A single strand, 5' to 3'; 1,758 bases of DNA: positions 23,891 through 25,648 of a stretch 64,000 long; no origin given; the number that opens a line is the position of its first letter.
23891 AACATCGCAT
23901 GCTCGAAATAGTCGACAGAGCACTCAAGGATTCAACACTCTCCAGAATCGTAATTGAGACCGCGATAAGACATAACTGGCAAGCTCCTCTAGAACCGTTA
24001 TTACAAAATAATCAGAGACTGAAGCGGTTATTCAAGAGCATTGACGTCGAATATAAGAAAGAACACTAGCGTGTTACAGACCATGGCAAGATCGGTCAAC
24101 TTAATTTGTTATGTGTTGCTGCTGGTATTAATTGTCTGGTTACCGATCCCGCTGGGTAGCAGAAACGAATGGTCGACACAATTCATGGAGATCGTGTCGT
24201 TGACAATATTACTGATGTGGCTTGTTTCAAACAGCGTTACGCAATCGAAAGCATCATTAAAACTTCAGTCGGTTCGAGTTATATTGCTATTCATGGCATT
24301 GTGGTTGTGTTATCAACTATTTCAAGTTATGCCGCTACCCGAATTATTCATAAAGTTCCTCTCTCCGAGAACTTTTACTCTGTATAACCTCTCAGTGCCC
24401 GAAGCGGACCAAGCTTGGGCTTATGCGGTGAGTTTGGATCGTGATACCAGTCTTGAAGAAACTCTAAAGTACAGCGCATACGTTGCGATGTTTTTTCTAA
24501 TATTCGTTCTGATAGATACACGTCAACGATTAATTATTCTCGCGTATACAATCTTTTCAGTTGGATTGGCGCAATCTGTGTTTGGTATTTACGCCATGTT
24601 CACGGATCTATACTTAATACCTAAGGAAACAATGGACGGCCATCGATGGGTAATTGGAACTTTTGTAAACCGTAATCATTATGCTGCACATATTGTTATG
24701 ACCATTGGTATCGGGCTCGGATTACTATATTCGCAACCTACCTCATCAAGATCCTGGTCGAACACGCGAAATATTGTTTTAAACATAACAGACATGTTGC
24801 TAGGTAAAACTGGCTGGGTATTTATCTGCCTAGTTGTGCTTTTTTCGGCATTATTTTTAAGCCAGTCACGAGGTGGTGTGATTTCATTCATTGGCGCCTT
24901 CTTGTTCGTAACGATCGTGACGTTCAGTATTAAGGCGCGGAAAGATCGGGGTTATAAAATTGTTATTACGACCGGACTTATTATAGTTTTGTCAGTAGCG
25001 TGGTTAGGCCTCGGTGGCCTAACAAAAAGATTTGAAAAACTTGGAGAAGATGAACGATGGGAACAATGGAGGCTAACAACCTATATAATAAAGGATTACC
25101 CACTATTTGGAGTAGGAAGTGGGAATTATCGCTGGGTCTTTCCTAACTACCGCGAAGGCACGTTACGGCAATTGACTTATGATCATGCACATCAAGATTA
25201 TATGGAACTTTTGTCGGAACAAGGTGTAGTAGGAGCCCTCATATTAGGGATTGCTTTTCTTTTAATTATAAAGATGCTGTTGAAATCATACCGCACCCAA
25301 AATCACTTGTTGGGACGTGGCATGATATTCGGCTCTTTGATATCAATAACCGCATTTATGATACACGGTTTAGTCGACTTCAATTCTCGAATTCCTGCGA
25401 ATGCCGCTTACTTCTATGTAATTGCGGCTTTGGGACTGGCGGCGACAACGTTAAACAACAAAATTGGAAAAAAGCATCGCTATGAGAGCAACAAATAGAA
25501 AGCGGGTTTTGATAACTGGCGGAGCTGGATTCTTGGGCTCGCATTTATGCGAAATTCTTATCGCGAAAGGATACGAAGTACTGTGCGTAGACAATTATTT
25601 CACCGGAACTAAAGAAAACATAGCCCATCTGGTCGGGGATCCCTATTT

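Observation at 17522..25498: Hypothesis: the island head encodes a mucin-like O-glycoprotein or periplasm-spanning accessory coupled to the export machine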

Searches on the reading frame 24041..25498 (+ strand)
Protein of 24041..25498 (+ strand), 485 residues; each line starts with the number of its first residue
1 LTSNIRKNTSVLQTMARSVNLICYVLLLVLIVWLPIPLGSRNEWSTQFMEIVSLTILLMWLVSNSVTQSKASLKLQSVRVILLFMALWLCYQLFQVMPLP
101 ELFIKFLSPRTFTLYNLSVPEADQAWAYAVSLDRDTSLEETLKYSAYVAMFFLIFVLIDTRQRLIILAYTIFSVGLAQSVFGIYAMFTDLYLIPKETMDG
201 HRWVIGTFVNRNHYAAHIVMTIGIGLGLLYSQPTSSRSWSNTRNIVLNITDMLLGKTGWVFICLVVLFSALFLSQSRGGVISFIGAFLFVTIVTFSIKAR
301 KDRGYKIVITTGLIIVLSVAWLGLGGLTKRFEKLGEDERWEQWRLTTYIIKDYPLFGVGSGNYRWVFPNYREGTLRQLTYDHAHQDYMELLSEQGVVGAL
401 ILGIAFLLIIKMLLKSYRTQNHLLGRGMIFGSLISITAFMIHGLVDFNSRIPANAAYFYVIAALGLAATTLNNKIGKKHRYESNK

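Call 5: search_protein_families(library=pfam, proteins=[window:24041-25498:+], max_evalue=0.01)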
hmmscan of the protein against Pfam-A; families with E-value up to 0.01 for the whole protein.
window:24041-25498:+ (485 aa): 1 family
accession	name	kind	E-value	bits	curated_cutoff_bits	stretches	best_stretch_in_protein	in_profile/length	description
PF04932.20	Wzy_C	-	6.4e-19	68.6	31.7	1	263-402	2-148/149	O-Antigen ligase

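Call 6: search_protein_families(library=ncbifam, proteins=[window:24041-25498:+], max_evalue=0.01)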
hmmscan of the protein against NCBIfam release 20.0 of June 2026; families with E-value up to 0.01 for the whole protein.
window:24041-25498:+ (485 aa): 0 families

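Call 26: search_protein_families(library=pfam, proteins=[window:24041-25498:+], max_evalue=10)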
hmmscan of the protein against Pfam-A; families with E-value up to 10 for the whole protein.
window:24041-25498:+ (485 aa): 1 family
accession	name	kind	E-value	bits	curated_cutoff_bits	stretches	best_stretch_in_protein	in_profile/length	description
PF04932.20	Wzy_C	-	6.4e-19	68.6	31.7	1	263-402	2-148/149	O-Antigen ligase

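Call 28: search_solved_structures(query=window:24041-25498:+, max_evalue=1, show_alignments=2)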
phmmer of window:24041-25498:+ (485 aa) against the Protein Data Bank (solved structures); distinct sequences matched with E-value up to 1: 0.

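Call 52: find_homologous_proteins(query=window:24041-25495:+, max_evalue=0.00001)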
Query window:24041-25495:+ (485 aa): 416 proteins with E <= 0.00001 among 8000 candidates; the best 120 are listed.
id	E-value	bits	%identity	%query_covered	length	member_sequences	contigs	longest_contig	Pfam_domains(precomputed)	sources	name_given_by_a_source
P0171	7.2e-282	953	100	89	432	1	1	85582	PF04932.21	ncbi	-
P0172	4.0e-227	773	73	96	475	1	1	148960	PF04932.21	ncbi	-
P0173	2.6e-203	694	82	77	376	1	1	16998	PF04932.21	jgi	jgi:O-antigen ligase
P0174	1.1e-197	676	63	97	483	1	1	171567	PF04932.21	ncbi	-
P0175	6.6e-147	508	48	97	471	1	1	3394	PF04932.21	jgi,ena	-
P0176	4.1e-143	496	48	96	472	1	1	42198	PF04932.21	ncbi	-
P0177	6.9e-92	327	36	96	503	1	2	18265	PF04932.21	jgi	-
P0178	4.7e-91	324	40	94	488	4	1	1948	PF04932.21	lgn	-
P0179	1.1e-88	316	37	97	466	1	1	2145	PF04932.21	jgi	jgi:O-antigen ligase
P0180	1.6e-87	312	37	90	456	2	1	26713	PF04932.21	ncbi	-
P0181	7.7e-85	303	37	92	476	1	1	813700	PF04932.21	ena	-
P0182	1.0e-84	303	35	95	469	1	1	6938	PF04932.21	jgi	-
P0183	2.8e-82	295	36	93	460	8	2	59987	PF04932.21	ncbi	-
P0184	1.7e-80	289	35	95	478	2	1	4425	PF04932.21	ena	-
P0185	1.2e-79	286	35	93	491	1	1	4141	PF04932.21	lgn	-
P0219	4.4e-64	235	33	93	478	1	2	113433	PF04932.21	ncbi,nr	ncbi:MAG: O-antigen ligase family protein [Magnetococcales bacterium]|nr:O-antigen ligase family pro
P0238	1.7e-60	223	31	90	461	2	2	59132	PF04932.21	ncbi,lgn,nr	ncbi:MAG: O-antigen ligase family protein [Chromatiales bacterium]|nr:O-antigen ligase family protei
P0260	1.5e-58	217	30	90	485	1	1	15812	PF04932.21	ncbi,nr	ncbi:MAG TPA: O-antigen ligase family protein [Gallionella sp.]|nr:O-antigen ligase family protein [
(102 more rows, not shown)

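Call 53: find_encoding_contigs(protein=P0219, flank=10000, max_places=1)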
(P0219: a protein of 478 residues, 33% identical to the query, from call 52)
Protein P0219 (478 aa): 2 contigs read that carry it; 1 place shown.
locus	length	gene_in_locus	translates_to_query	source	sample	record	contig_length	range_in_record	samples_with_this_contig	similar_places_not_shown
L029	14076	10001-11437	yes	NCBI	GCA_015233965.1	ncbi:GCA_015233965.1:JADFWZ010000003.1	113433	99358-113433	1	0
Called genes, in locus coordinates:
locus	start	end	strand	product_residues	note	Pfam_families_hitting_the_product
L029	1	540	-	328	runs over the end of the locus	PF08240:ADH_N, PF00107:ADH_zinc_N, PF13602:ADH_zinc_N_2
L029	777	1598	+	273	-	PF02522:Antibiotic_NAT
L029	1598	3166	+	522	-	PF00501:AMP-binding, PF13193:AMP-binding_C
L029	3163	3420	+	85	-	-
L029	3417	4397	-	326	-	PF01073:3Beta_HSD, PF01370:Epimerase, PF02719:Polysacc_synt_2, PF04321:RmlD_sub_bind, PF16363:GDP_Man_Dehyd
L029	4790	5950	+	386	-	PF10082:BBP2_2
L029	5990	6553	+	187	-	PF02563:Poly_export, PF22461:SLBB_2 (weak), PF10531:SLBB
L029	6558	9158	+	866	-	-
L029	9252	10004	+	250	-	PF13371:TPR_9 (faint)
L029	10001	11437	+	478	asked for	PF04932:Wzy_C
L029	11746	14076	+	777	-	PF04773:FecR (faint)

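Call 54: find_encoding_contigs(protein=P0260, flank=10000, max_places=1)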
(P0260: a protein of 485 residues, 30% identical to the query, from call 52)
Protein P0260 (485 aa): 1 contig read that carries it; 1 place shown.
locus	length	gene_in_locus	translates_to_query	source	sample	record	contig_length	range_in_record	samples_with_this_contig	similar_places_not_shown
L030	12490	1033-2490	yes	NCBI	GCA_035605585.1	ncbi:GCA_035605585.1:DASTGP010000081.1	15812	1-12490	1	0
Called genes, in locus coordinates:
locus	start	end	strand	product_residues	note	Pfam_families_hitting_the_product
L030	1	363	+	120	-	?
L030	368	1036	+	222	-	-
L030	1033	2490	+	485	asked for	PF04932:Wzy_C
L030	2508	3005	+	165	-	PF01451:LMWPc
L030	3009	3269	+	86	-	-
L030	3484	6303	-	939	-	PF00005:ABC_tran (faint), PF02463:SMC_N (faint), PF13191:AAA_16 (faint), PF13304:AAA_21 (faint), PF13476:AAA_23 (faint), PF13555:AAA_29 (faint), PF17760:UvrA_inter, PF17755:UvrA_DNA-bind, +2 more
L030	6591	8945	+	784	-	PF08448:PAS_4, PF00989:PAS, PF13426:PAS_9, PF00989:PAS, PF08447:PAS_3, PF08448:PAS_4, PF13426:PAS_9, PF08447:PAS_3, +5 more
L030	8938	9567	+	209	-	PF00072:Response_reg, PF00196:GerE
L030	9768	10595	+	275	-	PF00072:Response_reg, PF00196:GerE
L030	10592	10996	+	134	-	PF13581:HATPase_c_2, PF02518:HATPase_c (weak)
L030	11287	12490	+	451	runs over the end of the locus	PF00083:Sugar_tr, PF07690:MFS_1, PF12832:MFS_1_like (weak), PF07690:MFS_1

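Call 55: find_encoding_contigs(protein=P0238, flank=10000, max_places=1)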
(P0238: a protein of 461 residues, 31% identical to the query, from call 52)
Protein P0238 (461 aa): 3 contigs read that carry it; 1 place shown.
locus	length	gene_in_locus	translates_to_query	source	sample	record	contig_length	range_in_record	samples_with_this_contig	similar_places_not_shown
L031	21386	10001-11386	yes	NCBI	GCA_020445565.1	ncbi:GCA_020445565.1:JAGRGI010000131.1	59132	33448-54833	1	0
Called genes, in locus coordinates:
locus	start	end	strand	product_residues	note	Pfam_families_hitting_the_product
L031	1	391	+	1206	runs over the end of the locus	PF00027:cNMP_binding, PF03176:MMPL, PF12349:Sterol-sensing, PF03176:MMPL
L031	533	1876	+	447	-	PF00425:Chorismate_bind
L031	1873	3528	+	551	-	PF02776:TPP_enzyme_N, PF16582:TPP_enzyme_M_2, PF02775:TPP_enzyme_C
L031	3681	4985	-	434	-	PF07690:MFS_1, PF00083:Sugar_tr (faint), PF07690:MFS_1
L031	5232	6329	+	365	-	-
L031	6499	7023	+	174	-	PF02563:Poly_export, PF10531:SLBB, PF22461:SLBB_2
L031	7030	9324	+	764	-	PF02706:Wzz, PF10609:ParA (faint), PF13807:GNVR, PF13614:AAA_31 (weak)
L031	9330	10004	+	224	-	-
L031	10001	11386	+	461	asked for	PF04932:Wzy_C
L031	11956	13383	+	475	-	PF02517:Rce1-like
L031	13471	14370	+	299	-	PF00850:Hist_deacetyl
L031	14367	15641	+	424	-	PF07690:MFS_1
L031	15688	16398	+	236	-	-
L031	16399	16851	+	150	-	PF04940:BLUF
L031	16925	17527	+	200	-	PF04011:LemA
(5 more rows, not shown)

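Call 59: search_solved_structures(query=A3, max_evalue=10, show_alignments=2)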
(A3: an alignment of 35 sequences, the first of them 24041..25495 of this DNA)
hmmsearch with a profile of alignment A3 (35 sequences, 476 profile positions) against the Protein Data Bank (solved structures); distinct sequences matched with E-value up to 10: 2.
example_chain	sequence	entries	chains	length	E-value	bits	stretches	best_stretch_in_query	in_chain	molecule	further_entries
7tpg_B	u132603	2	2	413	1.4e-08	37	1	248-453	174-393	Putative cell surface polysaccharide polymerase/ligase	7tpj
9rmk_A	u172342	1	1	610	2.2e-07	33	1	249-417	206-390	Oligosaccharyltransferase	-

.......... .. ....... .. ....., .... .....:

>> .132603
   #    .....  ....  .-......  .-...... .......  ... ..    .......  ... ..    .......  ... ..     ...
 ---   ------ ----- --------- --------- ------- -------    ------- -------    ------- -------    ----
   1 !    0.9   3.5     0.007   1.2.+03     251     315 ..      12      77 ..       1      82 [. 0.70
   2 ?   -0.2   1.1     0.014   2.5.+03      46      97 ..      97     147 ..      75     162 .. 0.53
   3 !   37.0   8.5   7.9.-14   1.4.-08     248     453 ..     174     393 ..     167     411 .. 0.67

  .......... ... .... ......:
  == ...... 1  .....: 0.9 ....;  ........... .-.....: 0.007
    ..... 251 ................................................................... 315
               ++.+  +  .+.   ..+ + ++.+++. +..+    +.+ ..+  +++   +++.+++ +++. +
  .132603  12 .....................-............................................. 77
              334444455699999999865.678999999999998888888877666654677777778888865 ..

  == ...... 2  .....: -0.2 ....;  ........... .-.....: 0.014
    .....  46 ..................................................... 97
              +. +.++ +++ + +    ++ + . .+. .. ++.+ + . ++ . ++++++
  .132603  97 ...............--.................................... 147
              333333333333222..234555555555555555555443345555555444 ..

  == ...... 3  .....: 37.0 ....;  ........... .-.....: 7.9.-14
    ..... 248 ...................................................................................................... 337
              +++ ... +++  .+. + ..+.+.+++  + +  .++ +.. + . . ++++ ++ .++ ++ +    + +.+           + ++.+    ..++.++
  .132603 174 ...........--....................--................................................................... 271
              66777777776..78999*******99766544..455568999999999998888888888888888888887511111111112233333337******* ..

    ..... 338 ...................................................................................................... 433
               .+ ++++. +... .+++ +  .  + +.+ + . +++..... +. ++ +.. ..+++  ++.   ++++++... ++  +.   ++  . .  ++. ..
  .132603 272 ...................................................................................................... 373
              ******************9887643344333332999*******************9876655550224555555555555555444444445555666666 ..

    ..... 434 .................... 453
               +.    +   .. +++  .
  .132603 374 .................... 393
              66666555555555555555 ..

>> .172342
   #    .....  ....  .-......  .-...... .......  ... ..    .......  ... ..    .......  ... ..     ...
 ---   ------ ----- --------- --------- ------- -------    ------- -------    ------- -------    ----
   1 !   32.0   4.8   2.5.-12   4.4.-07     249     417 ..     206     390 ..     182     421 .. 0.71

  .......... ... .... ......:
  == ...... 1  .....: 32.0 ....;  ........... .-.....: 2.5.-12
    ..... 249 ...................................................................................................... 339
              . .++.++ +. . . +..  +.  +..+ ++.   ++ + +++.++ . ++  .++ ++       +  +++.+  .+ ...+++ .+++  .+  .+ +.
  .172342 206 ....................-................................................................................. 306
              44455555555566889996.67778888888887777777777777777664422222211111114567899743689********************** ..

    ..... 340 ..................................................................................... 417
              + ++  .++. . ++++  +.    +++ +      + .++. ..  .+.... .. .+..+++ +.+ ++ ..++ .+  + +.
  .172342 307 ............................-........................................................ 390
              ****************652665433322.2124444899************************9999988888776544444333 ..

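Call 64: find_encoding_contigs(protein=P0171, flank=8000, max_places=1)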
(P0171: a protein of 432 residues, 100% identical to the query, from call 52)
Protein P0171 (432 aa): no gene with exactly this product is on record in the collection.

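Call 68: predict_structure(alignment_id=A3)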
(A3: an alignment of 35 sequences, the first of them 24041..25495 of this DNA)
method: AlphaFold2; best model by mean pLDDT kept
length: 485 residues; sequences in the alignment: 35
mean_pLDDT: 88.7   pTM: 0.91
mean pLDDT of the five models: 88.7, 87.8, 87.2, 86.7, 86.4
residues with pLDDT >= 90: 318; 70-90: 120; 50-70: 46; < 50: 1
segments of 3 or more residues with pLDDT < 50: none
pLDDT, mean of each block of 10 residues (from residue 1): 73 91 98 85 90 98 85 85 98 95 94 86 75 95 98 96 98 97 89 67 71 95 97 81 85 88 96 92 97 84 87 93 78 72 93 97 91 70 82 98 98 95 95 98 92 96 97 62 50
secondary structure, 60 per line:
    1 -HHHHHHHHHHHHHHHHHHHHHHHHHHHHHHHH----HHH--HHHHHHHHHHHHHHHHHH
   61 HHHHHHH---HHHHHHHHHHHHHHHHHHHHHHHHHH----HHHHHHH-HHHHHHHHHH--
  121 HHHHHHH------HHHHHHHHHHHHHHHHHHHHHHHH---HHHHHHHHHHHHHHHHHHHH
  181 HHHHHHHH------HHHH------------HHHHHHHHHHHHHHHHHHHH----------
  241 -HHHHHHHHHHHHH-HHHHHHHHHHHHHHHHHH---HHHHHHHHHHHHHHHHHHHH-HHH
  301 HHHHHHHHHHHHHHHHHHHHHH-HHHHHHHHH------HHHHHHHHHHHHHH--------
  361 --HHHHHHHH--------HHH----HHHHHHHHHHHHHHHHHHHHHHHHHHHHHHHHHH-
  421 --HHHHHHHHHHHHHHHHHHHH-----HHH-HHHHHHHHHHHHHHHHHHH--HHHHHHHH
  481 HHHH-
elements in order: H2-33 H43-67 H71-96 H101-107 H109-118 H121-127 H134-157 H161-188 H195-198 H211-230 H242-254 H256-273 H277-296 H298-322 H324-332 H339-352 H363-370 H386-419 H423-442 H452-470 H473-484

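Call 70: fold_search(model_id=the predicted structure, library=pdb)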
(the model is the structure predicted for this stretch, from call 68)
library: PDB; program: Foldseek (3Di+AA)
matches with E <= 10: 237; with E <= 0.001: 1
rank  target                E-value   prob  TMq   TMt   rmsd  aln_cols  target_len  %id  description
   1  7tpg_B                1.7e-06  1.00  0.51  0.59   7.3       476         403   15  Single-Particle Cryo-EM Structure of the WaaL O-antigen ligase in its ligand bound state (released 2022-04-06)
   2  8tj3_B                2.3e-03  1.00  0.31  0.41  13.9       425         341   13  Structural basis of peptidoglycan synthesis by E. coli RodA-PBP2 complex (released 2023-08-30)
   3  8p1u_A                1.7e-02  1.00  0.39  0.48   8.8       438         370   12  Structure of divisome complex FtsWIQLB (released 2024-05-22)
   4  8bh1_A                3.6e-02  0.99  0.36  0.46   9.9       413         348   13  Core divisome complex FtsWIQBL from Pseudomonas aeruginosa (released 2023-04-19)
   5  9i61_A                8.3e-02  0.10  0.11  0.10  25.1       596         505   13  Transient activated state of BetP in complex with betaine (released 2026-02-18)
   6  8zxp_A                8.7e-02  0.09  0.11  0.11  26.4       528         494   14  Cryo-EM structure of TmaT-TMA complexes (released 2024-11-06)
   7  4llh_A                1.4e-01  0.08  0.11  0.10  26.5       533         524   13  Substrate bound outward-open state of the symporter BetP (released 2014-05-07)
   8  9hkl_C                2.8e-01  0.07  0.11  0.10  26.6       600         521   12  BetP-M150E in complex with GABA in an inward-facing state (released 2025-12-17)
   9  8y6h_A                2.9e-01  0.08  0.11  0.09  30.2       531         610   10  P-glycoprotein in complex with UIC2 Fab and triple elacridar molecules in LMNG detergent (released 2024-04-17)
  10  8wxj_A                3.6e-01  0.08  0.13  0.13  27.2       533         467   10  human CLC-1 D136G closed state (released 2024-11-06)
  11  9i5z_C                3.6e-01  0.08  0.12  0.12  26.3       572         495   14  Upregulated state of BetP in potassium (released 2026-02-18)
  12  8ta3_B                3.8e-01  0.08  0.12  0.12  27.6       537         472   10  Cryo-EM structure of the human CLC-2 chloride channel transmembrane domain Apo state with resolved N-terminal hairpin (released 2024-01-31)
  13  4c7r_C                5.3e-01  0.04  0.10  0.09  26.3       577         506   13  Inward facing conformation of the trimeric betaine transporter BetP in complex with lipids (released 2013-10-30)
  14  8uga_A                5.7e-01  0.10  0.15  0.17  22.9       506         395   12  Mus musculus Otopetrin 2 (mOTOP2) M374W in pH 8.0 (released 2024-08-21)
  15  8qai_A                6.2e-01  0.15  0.16  0.20  23.1       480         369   12  X-ray crystal structure of a de novo designed single-chain parallel coiled-coil alpha-helical barrel with 7 inner heli (released 2024-07-03)
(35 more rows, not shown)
